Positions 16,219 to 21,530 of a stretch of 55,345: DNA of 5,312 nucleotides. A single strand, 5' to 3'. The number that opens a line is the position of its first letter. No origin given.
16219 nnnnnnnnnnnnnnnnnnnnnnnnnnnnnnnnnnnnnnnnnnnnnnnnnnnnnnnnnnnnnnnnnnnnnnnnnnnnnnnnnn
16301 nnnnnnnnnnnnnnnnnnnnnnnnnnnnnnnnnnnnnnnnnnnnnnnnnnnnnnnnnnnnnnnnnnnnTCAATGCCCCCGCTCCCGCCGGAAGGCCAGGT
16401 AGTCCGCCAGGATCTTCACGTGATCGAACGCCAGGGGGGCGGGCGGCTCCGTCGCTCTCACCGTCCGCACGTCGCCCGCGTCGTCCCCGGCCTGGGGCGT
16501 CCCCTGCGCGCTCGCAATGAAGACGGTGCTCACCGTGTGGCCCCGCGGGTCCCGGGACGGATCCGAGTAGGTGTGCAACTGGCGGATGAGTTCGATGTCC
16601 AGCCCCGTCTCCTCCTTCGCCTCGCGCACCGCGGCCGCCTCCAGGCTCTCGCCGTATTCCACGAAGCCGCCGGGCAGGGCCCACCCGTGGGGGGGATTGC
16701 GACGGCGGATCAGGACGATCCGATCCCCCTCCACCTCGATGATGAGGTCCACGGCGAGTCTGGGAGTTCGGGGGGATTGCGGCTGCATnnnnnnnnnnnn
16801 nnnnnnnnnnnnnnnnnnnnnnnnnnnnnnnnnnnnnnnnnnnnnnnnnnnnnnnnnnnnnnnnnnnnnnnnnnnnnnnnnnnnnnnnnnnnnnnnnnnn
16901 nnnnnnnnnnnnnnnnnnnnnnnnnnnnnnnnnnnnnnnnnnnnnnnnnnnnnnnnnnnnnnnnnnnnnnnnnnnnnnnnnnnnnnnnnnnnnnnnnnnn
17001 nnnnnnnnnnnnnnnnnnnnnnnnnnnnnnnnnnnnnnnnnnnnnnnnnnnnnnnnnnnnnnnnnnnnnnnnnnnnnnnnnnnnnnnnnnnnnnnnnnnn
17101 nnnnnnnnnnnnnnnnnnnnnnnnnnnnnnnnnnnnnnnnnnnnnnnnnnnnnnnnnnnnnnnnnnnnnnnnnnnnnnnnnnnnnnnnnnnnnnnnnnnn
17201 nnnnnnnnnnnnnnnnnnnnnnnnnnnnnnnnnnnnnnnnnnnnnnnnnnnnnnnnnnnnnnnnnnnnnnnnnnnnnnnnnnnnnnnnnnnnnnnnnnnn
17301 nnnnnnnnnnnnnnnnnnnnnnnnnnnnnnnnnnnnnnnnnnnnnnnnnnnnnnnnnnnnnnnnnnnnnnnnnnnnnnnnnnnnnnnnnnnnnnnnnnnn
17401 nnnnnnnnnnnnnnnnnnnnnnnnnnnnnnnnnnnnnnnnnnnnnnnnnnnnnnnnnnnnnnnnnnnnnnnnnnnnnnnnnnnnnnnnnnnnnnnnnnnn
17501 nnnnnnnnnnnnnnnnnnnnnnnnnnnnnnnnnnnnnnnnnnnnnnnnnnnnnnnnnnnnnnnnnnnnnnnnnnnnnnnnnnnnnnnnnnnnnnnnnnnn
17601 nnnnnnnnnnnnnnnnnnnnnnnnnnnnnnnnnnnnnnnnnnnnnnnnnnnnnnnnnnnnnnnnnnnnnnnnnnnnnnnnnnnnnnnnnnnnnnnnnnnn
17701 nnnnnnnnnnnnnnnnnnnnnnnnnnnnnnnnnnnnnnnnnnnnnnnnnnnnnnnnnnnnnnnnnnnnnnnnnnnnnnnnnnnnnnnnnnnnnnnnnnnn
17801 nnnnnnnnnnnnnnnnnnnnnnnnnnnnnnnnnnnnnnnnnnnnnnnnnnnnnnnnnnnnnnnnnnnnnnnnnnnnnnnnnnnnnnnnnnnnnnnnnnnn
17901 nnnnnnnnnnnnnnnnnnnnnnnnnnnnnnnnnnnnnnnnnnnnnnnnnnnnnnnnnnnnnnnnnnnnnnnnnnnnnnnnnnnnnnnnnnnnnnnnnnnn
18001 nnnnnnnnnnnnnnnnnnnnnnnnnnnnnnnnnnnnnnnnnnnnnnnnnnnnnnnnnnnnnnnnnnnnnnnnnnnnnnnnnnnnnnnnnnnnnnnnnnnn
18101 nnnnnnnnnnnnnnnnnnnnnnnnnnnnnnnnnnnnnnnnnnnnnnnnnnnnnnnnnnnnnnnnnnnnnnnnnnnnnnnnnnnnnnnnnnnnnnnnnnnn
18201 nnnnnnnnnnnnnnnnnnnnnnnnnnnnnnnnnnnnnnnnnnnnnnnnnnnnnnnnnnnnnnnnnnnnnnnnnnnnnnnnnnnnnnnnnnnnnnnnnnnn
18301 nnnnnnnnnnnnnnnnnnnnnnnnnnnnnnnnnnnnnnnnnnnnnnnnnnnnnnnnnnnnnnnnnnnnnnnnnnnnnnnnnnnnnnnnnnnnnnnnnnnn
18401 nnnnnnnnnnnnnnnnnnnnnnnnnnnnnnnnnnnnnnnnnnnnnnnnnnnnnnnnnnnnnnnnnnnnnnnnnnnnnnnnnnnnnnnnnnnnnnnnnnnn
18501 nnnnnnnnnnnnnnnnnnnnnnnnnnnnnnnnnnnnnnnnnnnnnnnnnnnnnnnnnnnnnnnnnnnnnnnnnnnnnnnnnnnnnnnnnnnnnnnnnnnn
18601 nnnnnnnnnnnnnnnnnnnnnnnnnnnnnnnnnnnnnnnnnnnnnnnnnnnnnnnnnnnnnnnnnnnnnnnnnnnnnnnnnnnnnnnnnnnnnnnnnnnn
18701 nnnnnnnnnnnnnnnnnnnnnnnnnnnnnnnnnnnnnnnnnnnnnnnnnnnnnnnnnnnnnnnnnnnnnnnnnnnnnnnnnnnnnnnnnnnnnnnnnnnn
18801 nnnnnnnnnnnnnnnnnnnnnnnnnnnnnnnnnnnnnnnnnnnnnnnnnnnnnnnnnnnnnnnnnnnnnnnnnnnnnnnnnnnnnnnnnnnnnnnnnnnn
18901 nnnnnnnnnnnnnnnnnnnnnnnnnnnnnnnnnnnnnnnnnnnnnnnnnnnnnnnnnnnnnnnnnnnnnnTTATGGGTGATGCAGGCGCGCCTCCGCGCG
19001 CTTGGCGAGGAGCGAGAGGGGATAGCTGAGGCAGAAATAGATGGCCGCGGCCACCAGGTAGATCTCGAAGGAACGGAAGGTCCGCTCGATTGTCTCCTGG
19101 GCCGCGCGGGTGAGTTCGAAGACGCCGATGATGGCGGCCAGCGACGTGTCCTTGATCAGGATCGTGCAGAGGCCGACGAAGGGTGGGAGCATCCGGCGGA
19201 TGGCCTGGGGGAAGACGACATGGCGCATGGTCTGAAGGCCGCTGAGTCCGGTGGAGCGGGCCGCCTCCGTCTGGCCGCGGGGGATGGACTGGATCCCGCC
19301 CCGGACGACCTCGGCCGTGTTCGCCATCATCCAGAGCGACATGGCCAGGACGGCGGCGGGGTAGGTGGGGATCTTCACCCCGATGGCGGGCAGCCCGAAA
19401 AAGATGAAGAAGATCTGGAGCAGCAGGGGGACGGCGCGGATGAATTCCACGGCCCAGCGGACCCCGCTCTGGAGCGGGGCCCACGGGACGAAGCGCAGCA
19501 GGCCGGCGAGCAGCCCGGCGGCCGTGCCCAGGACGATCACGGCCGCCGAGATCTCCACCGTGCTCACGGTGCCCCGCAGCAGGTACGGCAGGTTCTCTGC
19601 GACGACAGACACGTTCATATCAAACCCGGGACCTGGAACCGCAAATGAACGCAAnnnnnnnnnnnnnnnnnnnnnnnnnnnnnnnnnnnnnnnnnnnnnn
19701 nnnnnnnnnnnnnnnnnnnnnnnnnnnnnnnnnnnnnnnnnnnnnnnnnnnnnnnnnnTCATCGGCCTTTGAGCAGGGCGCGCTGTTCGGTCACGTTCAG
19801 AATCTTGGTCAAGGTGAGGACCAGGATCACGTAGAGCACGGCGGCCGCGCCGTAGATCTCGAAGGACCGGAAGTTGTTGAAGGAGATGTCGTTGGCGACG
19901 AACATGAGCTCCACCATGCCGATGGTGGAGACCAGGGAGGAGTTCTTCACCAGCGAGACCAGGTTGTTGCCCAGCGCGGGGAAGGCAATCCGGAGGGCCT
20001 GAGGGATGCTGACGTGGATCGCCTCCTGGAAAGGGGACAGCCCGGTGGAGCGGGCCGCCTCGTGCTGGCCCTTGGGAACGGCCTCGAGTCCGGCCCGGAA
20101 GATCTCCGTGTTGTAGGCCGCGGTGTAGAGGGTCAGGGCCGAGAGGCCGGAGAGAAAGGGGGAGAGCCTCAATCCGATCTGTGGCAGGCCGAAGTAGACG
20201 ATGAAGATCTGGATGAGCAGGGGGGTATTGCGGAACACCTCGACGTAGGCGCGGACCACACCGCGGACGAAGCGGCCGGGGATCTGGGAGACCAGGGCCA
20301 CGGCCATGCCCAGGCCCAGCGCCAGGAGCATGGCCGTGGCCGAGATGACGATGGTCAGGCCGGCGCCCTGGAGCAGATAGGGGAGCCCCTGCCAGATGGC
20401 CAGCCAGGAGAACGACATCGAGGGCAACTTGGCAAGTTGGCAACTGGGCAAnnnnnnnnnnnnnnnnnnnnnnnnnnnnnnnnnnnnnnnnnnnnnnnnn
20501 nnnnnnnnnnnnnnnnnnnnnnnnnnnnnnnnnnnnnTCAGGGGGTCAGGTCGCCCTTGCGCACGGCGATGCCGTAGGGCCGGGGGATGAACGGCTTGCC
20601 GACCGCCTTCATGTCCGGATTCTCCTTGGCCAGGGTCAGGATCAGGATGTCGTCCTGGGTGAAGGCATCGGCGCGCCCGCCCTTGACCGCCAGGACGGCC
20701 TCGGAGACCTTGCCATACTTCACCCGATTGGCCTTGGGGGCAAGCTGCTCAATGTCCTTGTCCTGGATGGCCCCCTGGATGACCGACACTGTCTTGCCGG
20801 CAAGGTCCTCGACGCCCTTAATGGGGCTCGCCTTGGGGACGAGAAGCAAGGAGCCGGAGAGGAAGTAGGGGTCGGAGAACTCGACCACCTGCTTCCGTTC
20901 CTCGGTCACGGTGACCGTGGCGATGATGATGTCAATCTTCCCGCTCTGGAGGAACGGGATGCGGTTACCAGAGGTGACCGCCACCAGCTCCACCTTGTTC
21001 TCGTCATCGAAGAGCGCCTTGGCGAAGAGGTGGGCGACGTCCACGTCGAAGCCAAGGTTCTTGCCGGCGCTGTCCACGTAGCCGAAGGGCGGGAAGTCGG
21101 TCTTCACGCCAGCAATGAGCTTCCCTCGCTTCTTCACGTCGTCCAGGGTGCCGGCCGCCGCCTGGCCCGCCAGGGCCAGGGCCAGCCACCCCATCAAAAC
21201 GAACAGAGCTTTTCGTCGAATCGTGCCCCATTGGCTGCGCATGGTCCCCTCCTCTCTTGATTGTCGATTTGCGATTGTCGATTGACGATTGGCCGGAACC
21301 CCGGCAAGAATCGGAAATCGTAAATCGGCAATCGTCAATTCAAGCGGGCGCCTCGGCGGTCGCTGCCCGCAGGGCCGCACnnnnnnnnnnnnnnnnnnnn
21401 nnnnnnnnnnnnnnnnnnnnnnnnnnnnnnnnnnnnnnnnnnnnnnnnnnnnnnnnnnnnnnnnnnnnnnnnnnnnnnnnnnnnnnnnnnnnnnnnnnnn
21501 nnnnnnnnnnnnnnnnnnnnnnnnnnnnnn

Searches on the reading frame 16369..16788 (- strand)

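Call 30: search_protein_families(library=pfam, proteins=[window:16369-16788:-], max_evalue=0.0001)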
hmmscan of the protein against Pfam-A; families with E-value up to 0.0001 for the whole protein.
window:16369-16788:- (139 aa): 1 family
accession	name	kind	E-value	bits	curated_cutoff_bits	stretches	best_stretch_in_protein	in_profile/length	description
PF00293.34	NUDIX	-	8.1e-27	94.3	21.1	1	9-129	2-133/134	NUDIX domain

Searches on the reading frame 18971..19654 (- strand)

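Call 30: search_protein_families(library=pfam, proteins=[window:18971-19654:-], max_evalue=0.0001)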
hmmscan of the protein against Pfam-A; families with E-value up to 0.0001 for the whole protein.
window:18971-19654:- (227 aa): 1 family
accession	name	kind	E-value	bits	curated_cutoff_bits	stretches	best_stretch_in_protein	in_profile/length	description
PF00528.27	BPD_transp_1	-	1.5e-20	74.1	26.4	1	43-224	1-182/184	Binding-protein-dependent transport system inner membrane component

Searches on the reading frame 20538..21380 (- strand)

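Call 30: search_protein_families(library=pfam, proteins=[window:20538-21380:-], max_evalue=0.0001)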
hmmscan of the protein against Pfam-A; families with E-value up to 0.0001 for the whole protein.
window:20538-21380:- (280 aa): 2 families
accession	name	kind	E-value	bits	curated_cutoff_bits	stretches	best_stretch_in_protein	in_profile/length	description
PF00497.25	SBP_bac_3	-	4.2e-28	98.2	26.4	1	88-214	1-126/132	Bacterial extracellular solute-binding proteins, family 3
PF10613.14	Lig_chan-Glu_bd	-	1e-05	26.1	30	1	144-183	74-113/115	Ligated ion channel L-glutamate- and glycine-binding site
